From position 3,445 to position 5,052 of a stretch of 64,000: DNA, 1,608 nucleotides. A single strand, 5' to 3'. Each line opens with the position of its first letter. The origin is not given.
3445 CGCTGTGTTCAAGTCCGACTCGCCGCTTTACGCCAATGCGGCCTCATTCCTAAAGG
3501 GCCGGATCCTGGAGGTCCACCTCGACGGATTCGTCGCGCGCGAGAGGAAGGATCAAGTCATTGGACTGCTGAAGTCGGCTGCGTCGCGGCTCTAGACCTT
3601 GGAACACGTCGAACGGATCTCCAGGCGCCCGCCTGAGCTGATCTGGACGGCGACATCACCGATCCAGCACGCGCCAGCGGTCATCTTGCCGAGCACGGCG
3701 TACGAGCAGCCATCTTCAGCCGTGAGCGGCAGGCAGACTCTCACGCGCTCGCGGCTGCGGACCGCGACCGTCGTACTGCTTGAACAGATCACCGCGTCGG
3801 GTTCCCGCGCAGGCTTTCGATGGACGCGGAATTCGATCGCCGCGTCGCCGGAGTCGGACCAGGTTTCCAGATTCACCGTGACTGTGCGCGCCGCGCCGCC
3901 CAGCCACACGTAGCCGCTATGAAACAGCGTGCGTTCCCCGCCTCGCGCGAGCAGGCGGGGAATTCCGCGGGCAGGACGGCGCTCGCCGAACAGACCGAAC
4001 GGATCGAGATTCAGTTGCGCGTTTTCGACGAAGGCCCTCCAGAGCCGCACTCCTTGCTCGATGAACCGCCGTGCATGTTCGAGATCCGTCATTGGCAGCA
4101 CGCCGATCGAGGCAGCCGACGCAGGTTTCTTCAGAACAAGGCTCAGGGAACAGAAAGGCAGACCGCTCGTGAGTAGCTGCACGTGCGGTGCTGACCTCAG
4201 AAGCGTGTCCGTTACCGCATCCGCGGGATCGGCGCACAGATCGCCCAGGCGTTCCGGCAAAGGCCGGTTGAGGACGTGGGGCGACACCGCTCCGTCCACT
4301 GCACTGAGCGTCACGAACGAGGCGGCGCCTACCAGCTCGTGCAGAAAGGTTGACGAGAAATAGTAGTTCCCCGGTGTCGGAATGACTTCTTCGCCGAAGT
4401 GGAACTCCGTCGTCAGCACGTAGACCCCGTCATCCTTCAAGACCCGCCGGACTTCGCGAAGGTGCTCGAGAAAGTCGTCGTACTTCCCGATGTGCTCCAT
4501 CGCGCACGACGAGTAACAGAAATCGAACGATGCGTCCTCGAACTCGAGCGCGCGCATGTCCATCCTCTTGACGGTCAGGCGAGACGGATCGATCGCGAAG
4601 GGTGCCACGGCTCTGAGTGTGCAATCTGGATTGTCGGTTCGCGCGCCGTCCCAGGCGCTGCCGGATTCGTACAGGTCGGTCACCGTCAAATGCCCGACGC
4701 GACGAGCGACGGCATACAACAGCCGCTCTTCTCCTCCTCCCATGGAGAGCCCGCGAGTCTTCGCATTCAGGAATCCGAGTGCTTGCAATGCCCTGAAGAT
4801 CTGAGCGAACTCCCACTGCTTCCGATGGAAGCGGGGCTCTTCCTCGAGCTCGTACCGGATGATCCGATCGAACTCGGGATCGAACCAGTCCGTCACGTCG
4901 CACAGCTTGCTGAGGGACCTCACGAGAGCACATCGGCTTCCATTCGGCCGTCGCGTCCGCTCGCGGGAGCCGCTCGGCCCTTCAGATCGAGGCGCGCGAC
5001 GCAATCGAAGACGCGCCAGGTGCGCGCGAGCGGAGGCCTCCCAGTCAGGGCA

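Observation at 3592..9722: ABC-transporter-dependent glycan locus with an unusual GT4-methyltransferase-unknown-domain fusion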

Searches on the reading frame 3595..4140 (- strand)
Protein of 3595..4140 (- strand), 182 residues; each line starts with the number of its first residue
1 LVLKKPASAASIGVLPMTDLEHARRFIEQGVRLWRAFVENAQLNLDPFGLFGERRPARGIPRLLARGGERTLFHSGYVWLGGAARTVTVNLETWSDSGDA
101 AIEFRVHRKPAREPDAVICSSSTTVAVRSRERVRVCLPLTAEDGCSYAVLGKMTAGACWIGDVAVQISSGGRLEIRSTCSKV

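Call 36: predict_structure(alignment_id=A2)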
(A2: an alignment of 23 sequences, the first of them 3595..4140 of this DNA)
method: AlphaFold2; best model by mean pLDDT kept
length: 182 residues; sequences in the alignment: 23
mean_pLDDT: 85.2   pTM: 0.79
mean pLDDT of the five models: 85.2, 85.0, 84.4, 84.2, 83.0
residues with pLDDT >= 90: 115; 70-90: 27; 50-70: 34; < 50: 6
segments of 3 or more residues with pLDDT < 50: 179-182
pLDDT, mean of each block of 10 residues (from residue 1): 62 68 90 92 94 68 66 95 96 91 97 96 96 96 97 92 94 50 44
secondary structure, 60 per line:
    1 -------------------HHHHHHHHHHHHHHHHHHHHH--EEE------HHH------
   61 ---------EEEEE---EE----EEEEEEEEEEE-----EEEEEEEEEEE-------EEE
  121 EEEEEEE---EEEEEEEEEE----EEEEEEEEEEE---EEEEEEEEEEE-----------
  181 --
elements in order: H20-40 E43-45 E70-74 E84-94 E100-110 E118-127 E131-140 E145-155 E159-169

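Call 62: search_solved_structures(query=A2, max_evalue=10)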
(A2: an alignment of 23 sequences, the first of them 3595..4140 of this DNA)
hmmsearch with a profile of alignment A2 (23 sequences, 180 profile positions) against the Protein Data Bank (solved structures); distinct sequences matched with E-value up to 10: 2.
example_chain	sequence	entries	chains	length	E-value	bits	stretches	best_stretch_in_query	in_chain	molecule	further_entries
5cml_A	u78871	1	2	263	0.71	12.6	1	130-176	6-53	OsmC family protein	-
5od4_A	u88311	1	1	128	1.5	11.6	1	92-154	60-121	Secreted in xylem 3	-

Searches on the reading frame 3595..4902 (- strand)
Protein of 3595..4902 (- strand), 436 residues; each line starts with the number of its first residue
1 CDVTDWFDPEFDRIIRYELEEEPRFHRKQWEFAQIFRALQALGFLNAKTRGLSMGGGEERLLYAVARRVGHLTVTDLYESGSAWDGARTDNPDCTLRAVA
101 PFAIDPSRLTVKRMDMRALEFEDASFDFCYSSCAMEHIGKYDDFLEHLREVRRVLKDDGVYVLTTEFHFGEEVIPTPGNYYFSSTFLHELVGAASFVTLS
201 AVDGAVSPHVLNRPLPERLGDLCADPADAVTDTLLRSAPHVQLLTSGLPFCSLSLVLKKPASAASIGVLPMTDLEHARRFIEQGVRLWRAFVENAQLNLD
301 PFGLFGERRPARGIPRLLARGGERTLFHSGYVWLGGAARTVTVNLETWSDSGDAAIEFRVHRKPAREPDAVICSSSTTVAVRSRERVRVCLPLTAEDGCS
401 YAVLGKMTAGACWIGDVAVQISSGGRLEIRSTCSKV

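Call 17: search_protein_representatives(protein=window:3595-4902:-)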
Query: 436 residues. Proteins with E-value up to 0.001 (for the whole library): 1498; up to 1e-10: 709; up to 1e-30: 83. The best 150 are listed.
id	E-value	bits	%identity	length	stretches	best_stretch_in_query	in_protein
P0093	1.1e-236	802.2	81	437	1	1-429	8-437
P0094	1.3e-123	429.6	73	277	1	1-262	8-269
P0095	6.0e-104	364.8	45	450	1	1-423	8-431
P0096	5.9e-96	338.5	43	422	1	1-423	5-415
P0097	3.3e-95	336.0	43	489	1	1-425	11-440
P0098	3.8e-92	325.9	40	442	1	1-421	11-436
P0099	4.4e-92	325.7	44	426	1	1-412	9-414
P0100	5.5e-91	322.1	47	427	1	1-363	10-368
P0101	3.1e-90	319.6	44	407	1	15-426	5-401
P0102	4.3e-89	315.9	36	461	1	1-419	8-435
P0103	6.6e-82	292.2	41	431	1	1-421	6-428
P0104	3.4e-79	283.3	44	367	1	1-343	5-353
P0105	2.7e-78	280.3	37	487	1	1-426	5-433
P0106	6.4e-77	275.7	44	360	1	1-309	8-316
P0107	1.5e-76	274.5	40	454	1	1-416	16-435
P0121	8.9e-57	209.4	42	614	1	1-353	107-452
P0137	1.3e-47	179.2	40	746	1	1-311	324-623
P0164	2.0e-37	145.6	31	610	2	5-211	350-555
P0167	3.4e-34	135.0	40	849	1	4-214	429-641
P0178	1.4e-29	119.7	30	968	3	18-168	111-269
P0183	3.1e-28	115.3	35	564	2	1-222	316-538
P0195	1.6e-25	106.4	39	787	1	24-264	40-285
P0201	9.2e-25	103.9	34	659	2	2-260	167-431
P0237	2.0e-21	92.9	35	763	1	1-260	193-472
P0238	2.2e-21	92.7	34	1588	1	1-262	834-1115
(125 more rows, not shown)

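Call 19: search_solved_structures(query=A1, max_evalue=1)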
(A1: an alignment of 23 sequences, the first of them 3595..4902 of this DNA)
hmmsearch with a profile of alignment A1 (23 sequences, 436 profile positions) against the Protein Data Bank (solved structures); distinct sequences matched with E-value up to 1: 28.
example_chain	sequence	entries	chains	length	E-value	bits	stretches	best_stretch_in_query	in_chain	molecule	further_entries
2p8j_A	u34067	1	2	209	4.3e-08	35.9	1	112-167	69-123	S-adenosylmethionine-dependent methyltransferase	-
3bkw_A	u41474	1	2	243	2.5e-06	30.1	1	103-173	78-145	S-adenosylmethionine dependent methyltransferase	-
2o57_A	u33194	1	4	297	7.4e-05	25.2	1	116-171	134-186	putative sarcosine dimethylglycine methyltransferase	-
6uv6_A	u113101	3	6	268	0.0003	23.2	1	113-176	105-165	D-glucose O-methyltransferase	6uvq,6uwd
8ys9_A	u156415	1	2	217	0.00035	23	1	118-177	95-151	Phosphatidylethanolamine N-methyltransferase/phosphatidyl-N-methylethanolamine N-methyltra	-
8zc8_A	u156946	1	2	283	0.00039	22.8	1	113-173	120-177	MitM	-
21zq_A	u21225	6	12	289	0.0004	22.8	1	113-173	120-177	MitM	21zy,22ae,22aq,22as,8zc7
1ve3_A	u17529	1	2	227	0.00052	22.4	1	109-170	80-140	hypothetical protein PH0226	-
4iv8_A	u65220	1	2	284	0.0016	20.8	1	99-171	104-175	Phosphoethanolamine N-methyltransferase,putative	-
7qos_A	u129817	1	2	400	0.0019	20.6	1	131-197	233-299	Cyclopropane-fatty-acyl-phospholipid synthase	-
1vlm_A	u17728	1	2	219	0.0023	20.3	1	125-208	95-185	SAM-dependent methyltransferase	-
4krh_A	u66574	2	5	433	0.0085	18.4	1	112-181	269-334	Phosphoethanolamine N-methyltransferase 2 | Phospholethanolamine N-methyltransferase 2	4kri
3bus_A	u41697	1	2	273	0.013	17.7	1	113-168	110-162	Methyltransferase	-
2pxx_A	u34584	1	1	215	0.016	17.5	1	102-173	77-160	Uncharacterized protein MGC2408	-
5gm1_A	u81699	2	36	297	0.02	17.2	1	113-166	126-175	O-methylransferase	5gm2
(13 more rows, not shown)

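Call 24: find_related_loci(query=A1, collection=genome_contigs, flank=10000)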
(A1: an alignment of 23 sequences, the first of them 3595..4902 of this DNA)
Query A1 (436 aa) in genome_contigs; peptide patterns used: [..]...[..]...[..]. (x = any residue, [..] = any of these).
40 stretches matched a pattern; 33 encode a relative of the query (tblastn E <= 1e-3); 33 distinct loci.
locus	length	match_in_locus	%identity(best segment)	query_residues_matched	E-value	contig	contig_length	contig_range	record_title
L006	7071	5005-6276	61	1-423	1e-175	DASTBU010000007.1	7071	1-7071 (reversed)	MAG TPA_asm: Vicinamibacterales bacterium isolate SMAG_U774 k141_1598444, whole genome shotgun sequence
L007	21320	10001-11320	45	1-436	3e-113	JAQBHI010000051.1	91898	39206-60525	MAG: Acidobacteriota bacterium isolate MAG_453_bin-14 453_bin-14_ctg-051, whole genome shotgun sequence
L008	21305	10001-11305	38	1-427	2e-110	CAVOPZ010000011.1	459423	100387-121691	MAG: uncultured Ignavibacteriaceae bacterium isolate MFD00032.bin.2.47 genome assembly, contig: contig_14504, whole geno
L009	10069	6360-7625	42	1-420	4e-107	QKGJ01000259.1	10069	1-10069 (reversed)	MAG: Ignavibacteria bacterium isolate SZUA-525 scaffold_24477, whole genome shotgun sequence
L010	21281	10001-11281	37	1-420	2e-106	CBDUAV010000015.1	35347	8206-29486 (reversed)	MAG TPA_asm: uncultured Ignavibacteria bacterium isolate ERR2431952_binner23_Refined_47 genome assembly, contig: ERZ2388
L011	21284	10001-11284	38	1-420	1e-105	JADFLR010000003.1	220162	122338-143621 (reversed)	MAG: Bacteroidetes bacterium isolate B54T1B5 B54T1B5_NODE6, whole genome shotgun sequence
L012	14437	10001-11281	42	1-420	3e-105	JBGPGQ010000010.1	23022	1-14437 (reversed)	MAG: Bacteroidota bacterium isolate OBJ_0618_7090110_39 k141_1416189_length_23022_cov_12.0000, whole genome shotgun sequ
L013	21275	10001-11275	39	1-419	4e-104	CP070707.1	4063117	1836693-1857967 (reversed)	MAG: bacterium isolate bin522 chromosome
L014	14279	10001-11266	40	1-420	5e-103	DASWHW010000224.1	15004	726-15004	MAG TPA_asm: Bacteroidota bacterium isolate SMAG_U2852 k141_704197, whole genome shotgun sequence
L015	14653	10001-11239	39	1-404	4e-102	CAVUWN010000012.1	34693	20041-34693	MAG: uncultured Ignavibacteriaceae bacterium isolate MFD05684.bin.1.58 genome assembly, contig: contig_75327, whole geno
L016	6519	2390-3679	38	1-421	3e-101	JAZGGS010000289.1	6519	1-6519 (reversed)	MAG: Ignavibacteriaceae bacterium isolate SCS5bin.20 SCS5bin.20_289, whole genome shotgun sequence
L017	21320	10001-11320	37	1-432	2e-99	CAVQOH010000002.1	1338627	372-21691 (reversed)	MAG: uncultured Ignavibacteriales bacterium isolate MFD09964.bin.1.236 genome assembly, contig: contig_31526, whole geno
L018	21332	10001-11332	38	1-436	2e-99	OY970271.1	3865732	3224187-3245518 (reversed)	MAG: uncultured Ignavibacteriales bacterium isolate MFD02416.bin.c.14 genome assembly, chromosome: 1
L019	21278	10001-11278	40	1-420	4e-99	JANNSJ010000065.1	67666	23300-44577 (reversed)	MAG: Bacteroidota bacterium isolate SOY_31_metabat_225 SOY_31_k141_2985365, whole genome shotgun sequence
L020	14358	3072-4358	40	1-422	2e-99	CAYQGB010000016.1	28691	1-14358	MAG TPA_asm: uncultured Calditrichaceae bacterium isolate SRP162660_co2_186 genome assembly, contig: NODE_367_length_286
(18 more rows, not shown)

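Call 26: predict_structure(alignment_id=A1)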
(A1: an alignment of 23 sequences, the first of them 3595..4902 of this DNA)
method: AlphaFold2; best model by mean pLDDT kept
length: 436 residues; sequences in the alignment: 23
mean_pLDDT: 86.0   pTM: 0.85
mean pLDDT of the five models: 86.0, 85.5, 85.3, 85.3, 84.3
residues with pLDDT >= 90: 251; 70-90: 131; 50-70: 31; < 50: 23
segments of 3 or more residues with pLDDT < 50: 311-322, 427-436
pLDDT, mean of each block of 10 residues (from residue 1): 89 96 93 97 97 85 96 86 70 84 90 86 97 75 91 96 93 83 92 91 89 89 66 76 91 94 78 92 94 91 70 41 77 94 91 89 90 95 92 94 92 89 64 34
secondary structure, 60 per line:
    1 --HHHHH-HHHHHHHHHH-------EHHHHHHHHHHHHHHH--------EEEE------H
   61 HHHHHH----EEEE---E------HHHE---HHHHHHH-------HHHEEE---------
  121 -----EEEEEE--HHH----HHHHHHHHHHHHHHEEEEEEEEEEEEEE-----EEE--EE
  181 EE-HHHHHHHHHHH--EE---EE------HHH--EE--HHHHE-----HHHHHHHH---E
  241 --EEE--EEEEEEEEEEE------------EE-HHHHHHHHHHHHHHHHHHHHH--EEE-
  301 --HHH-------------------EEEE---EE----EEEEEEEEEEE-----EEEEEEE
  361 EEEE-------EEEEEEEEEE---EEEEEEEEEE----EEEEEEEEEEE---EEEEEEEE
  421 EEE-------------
elements in order: H3-7 H9-18 H27-41 E50-53 H60-66 E71-74 H92-98 E109-111 E126-131 H141-154 E155-168 E174-176 E179-182 H184-194 H219-222 H229-236 E243-245 E248-258 H274-294 E297-299 E325-328 E338-348 E354-364 E372-381 E385-394 E399-409 E413-423

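Call 30: fold_search(model_id=the predicted structure, library=pdb)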
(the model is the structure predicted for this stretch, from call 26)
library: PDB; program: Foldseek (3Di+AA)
matches with E <= 10: 1921; with E <= 0.001: 854
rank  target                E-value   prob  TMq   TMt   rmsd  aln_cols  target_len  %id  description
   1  8zc7_A                2.5e-10  1.00  0.35  0.55   5.5       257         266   18  Crystallographic analysis of MitM, which catalyzes the post-mitosane modification in mitomycin biosynthesis (released 2024-11-27)
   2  2o57_D                3.6e-10  1.00  0.36  0.55   7.5       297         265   16  Crystal Structure of a putative sarcosine dimethylglycine methyltransferase from Galdieria sulphuraria (released 2006-12-19)
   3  8zc8_B                1.4e-09  1.00  0.36  0.54   5.8       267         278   19  The structure of MitM and mitomycin A with SAH in mitomycin (released 2024-11-27)
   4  5gm2_M                1.4e-09  1.00  0.35  0.55   5.7       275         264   19  Crystal structure of methyltransferase TleD complexed with SAH and teleocidin A1 (released 2016-09-28)
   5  5gm1_C                1.5e-09  1.00  0.35  0.52   7.1       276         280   19  Crystal structure of methyltransferase TleD complexed with SAH (released 2016-09-28)
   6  8zc7_B                1.6e-09  1.00  0.34  0.53   6.7       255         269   20  Crystallographic analysis of MitM, which catalyzes the post-mitosane modification in mitomycin biosynthesis (released 2024-11-27)
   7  6uvq_A                1.6e-09  1.00  0.33  0.54   6.7       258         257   17  Crystal structure of Apo AtmM (released 2020-11-25)
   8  3sm3                  1.8e-09  1.00  0.33  0.63   4.8       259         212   14  Crystal Structure of SAM-dependent methyltransferases Q8PUK2_METMA from Methanosarcina mazei. Northeast Structural Genom (released 2011-07-20)
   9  5gm1_E                2.0e-09  1.00  0.35  0.52   6.5       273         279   20  Crystal structure of methyltransferase TleD complexed with SAH (released 2016-09-28)
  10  5gm2_L                2.4e-09  1.00  0.36  0.57   5.5       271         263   19  Crystal structure of methyltransferase TleD complexed with SAH and teleocidin A1 (released 2016-09-28)
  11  8zc8_A                2.7e-09  1.00  0.35  0.54   5.7       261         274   18  The structure of MitM and mitomycin A with SAH in mitomycin (released 2024-11-27)
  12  4f86_K                3.5e-09  1.00  0.34  0.54   5.9       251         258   14  Structure analysis of Geranyl diphosphate methyltransferase in complex with GPP and sinefungin (released 2012-10-31)
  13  4f85                  3.5e-09  1.00  0.34  0.56   6.0       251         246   14  Structure analysis of Geranyl diphosphate methyltransferase (released 2012-10-31)
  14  3vc2_K                3.5e-09  1.00  0.35  0.55   9.8       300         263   14  Crystal structure of geranyl diphosphate C-methyltransferase from Streptomyces coelicolor A3(2) in complex with Mg2+,  (released 2012-04-11)
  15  3vc2_F                3.7e-09  1.00  0.34  0.53   5.7       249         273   14  Crystal structure of geranyl diphosphate C-methyltransferase from Streptomyces coelicolor A3(2) in complex with Mg2+,  (released 2012-04-11)
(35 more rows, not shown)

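Call 63: search_protein_families(library=pfam, proteins=[P0121, P0137, P0164, P0167, P0178, P0183, P0195, P0201, P0237, P0238], max_evalue=0.00001)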
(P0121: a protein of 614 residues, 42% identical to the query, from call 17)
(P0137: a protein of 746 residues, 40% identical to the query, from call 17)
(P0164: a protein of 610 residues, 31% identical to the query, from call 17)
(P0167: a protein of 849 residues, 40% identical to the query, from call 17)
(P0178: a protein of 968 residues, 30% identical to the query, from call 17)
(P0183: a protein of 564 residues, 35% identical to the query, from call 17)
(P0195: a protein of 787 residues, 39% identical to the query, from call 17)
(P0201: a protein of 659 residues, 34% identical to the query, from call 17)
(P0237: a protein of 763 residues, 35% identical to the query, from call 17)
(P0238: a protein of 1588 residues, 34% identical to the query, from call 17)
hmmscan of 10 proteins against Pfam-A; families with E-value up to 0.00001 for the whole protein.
P0121 (614 aa): 2 families
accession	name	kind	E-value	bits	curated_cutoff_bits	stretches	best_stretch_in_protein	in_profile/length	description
PF08241.18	Methyltransf_11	-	7e-12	46.3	21.2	1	160-271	3-94/95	Methyltransferase domain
PF13649.12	Methyltransf_25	-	3.8e-08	34.4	27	1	217-268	47-97/97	Methyltransferase domain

P0137 (746 aa): 2 families
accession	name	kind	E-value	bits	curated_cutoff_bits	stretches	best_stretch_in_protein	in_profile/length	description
PF08241.18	Methyltransf_11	-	2.4e-10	41.3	21.2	1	379-485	5-94/95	Methyltransferase domain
PF13649.12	Methyltransf_25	-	1.9e-07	32.1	27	1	430-482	46-97/97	Methyltransferase domain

P0164 (610 aa): 6 families
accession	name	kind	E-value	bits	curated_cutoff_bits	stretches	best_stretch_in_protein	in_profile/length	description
PF08241.18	Methyltransf_11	-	2e-25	89.7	21.2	2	397-505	3-94/95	Methyltransferase domain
PF13649.12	Methyltransf_25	-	2.5e-18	67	27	2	449-502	46-97/97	Methyltransferase domain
PF13847.12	Methyltransf_31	-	6.6e-11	42.5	27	0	135-192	57-112/145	Methyltransferase domain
PF08242.18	Methyltransf_12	-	7.2e-11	43.1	30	0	458-504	57-98/98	Methyltransferase domain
PF01209.24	Ubie_methyltran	-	3e-07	30.5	20.1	0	139-199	105-162/233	ubiE/COQ5 methyltransferase family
PF13489.12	Methyltransf_23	-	5.4e-06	26.7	27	0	391-508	23-118/164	Methyltransferase domain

P0167 (849 aa): 3 families
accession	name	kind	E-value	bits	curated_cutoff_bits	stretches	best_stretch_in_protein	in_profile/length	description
PF05050.19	Methyltransf_21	-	4.8e-17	63.1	22.7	1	200-371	1-172/173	Methyltransferase FkbM domain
PF13489.12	Methyltransf_23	-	1.1e-07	32.2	27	0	466-625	15-161/164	Methyltransferase domain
PF08241.18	Methyltransf_11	-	2.4e-06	28.6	21.2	1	480-589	3-94/95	Methyltransferase domain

P0178 (968 aa): 4 families
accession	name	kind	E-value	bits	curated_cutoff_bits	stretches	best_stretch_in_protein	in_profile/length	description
PF08241.18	Methyltransf_11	-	1.6e-12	48.3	21.2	0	208-263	44-94/95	Methyltransferase domain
PF13489.12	Methyltransf_23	-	8.6e-09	35.8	27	0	152-269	34-119/164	Methyltransferase domain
PF13649.12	Methyltransf_25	-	3.9e-08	34.3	27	0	207-260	47-97/97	Methyltransferase domain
PF08242.18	Methyltransf_12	-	6e-08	33.8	30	0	214-261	50-97/98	Methyltransferase domain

P0183 (564 aa): 8 families
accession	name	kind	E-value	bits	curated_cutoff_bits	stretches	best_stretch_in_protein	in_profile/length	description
PF08241.18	Methyltransf_11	-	2.2e-29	102.4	21.2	2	371-481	1-94/95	Methyltransferase domain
PF13489.12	Methyltransf_23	-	1.4e-22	80.6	27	2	35-217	5-160/164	Methyltransferase domain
PF13649.12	Methyltransf_25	-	7.2e-18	65.5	27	2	371-478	2-97/97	Methyltransferase domain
PF08242.18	Methyltransf_12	-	7.6e-16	59.1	30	1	97-162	38-98/98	Methyltransferase domain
PF13847.12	Methyltransf_31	-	8.1e-12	45.5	27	0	120-170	64-116/145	Methyltransferase domain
PF03141.22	Methyltransf_29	-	4.3e-07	29.3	23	0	120-170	173-223/506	Putative S-adenosyl-L-methionine-dependent methyltransferase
PF20922.3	Anamorsin_N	-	7.1e-07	29.5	27.1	0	123-168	46-91/163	Anamorsin, N-terminal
PF01209.24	Ubie_methyltran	-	3.7e-06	26.9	20.1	0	432-483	104-153/233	ubiE/COQ5 methyltransferase family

P0195 (787 aa): 4 families
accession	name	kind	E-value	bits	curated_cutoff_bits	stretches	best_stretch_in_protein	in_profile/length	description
PF00534.26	Glycos_transf_1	-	3.6e-13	49.8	26.4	1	471-607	19-150/172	Glycosyl transferases group 1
PF08241.18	Methyltransf_11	-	6.1e-11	43.2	21.2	1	69-178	2-94/95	Methyltransferase domain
PF13692.12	Glyco_trans_1_4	-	2.3e-10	41.3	27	1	541-599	68-127/142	Glycosyl transferases group 1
PF13649.12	Methyltransf_25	-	1.7e-06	29.1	27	0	103-175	28-97/97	Methyltransferase domain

P0201 (659 aa): 8 families
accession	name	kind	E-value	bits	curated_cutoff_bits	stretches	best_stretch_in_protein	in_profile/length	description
PF08241.18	Methyltransf_11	-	1.4e-36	125.5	21.2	2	511-607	1-95/95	Methyltransferase domain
PF13649.12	Methyltransf_25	-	8.4e-28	97.4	27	2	510-603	1-97/97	Methyltransferase domain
PF13489.12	Methyltransf_23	-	7.8e-25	87.9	27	1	490-618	5-127/164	Methyltransferase domain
PF13847.12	Methyltransf_31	-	2.3e-20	73.2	27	1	509-627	6-129/145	Methyltransferase domain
PF08242.18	Methyltransf_12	-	1e-19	71.5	30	1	511-605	1-98/98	Methyltransferase domain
PF01209.24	Ubie_methyltran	-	5.9e-13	49.2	20.1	1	497-606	38-150/233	ubiE/COQ5 methyltransferase family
PF03141.22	Methyltransf_29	-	3.1e-08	33.1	23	0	507-613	118-223/506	Putative S-adenosyl-L-methionine-dependent methyltransferase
PF20922.3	Anamorsin_N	-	8.3e-07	29.3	27.1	0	555-638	34-117/163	Anamorsin, N-terminal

P0237 (763 aa): 6 families
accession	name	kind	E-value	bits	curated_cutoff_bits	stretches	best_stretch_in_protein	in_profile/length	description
PF08241.18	Methyltransf_11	-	9e-14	52.3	21.2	1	254-364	1-94/95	Methyltransferase domain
PF00534.26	Glycos_transf_1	-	1.3e-13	51.2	26.4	1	4-143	37-170/172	Glycosyl transferases group 1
PF13692.12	Glyco_trans_1_4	-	2.8e-10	41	27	1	4-100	24-113/142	Glycosyl transferases group 1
PF13649.12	Methyltransf_25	-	9.7e-09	36.2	27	0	310-361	47-97/97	Methyltransferase domain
PF13524.12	Glyco_trans_1_2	-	9.3e-07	29.3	25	1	30-160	27-143/144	Glycosyl transferase-like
PF13489.12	Methyltransf_23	-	4.1e-06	27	27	0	245-367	18-118/164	Methyltransferase domain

P0238 (1588 aa): 10 families
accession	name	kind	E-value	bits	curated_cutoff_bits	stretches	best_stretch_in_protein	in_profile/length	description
PF00534.26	Glycos_transf_1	-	4.6e-44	150.4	26.4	2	216-372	13-169/172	Glycosyl transferases group 1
PF13692.12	Glyco_trans_1_4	-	4.2e-36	124.8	27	2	221-361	4-142/142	Glycosyl transferases group 1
PF05050.19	Methyltransf_21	-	9.6e-14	52.3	22.7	1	1313-1472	1-172/173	Methyltransferase FkbM domain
PF13524.12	Glyco_trans_1_2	-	1.2e-13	51.7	25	1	281-376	30-129/144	Glycosyl transferase-like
PF08241.18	Methyltransf_11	-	6.8e-13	49.5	21.2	1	897-1005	3-94/95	Methyltransferase domain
PF13649.12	Methyltransf_25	-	1.3e-12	48.6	27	1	951-1002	47-97/97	Methyltransferase domain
PF13439.12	Glyco_transf_4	-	4.5e-10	40.2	28.5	1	20-186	3-161/170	Glycosyltransferase Family 4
PF20706.3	GT4-conflict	-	1.2e-08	34.8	26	1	289-336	273-320/385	Family 4 Glycosyltransferase in conflict systems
PF08242.18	Methyltransf_12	-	3.8e-08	34.4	30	0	953-1004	47-98/98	Methyltransferase domain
PF13489.12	Methyltransf_23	-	7.1e-08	32.8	27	0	884-1009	16-119/164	Methyltransferase domain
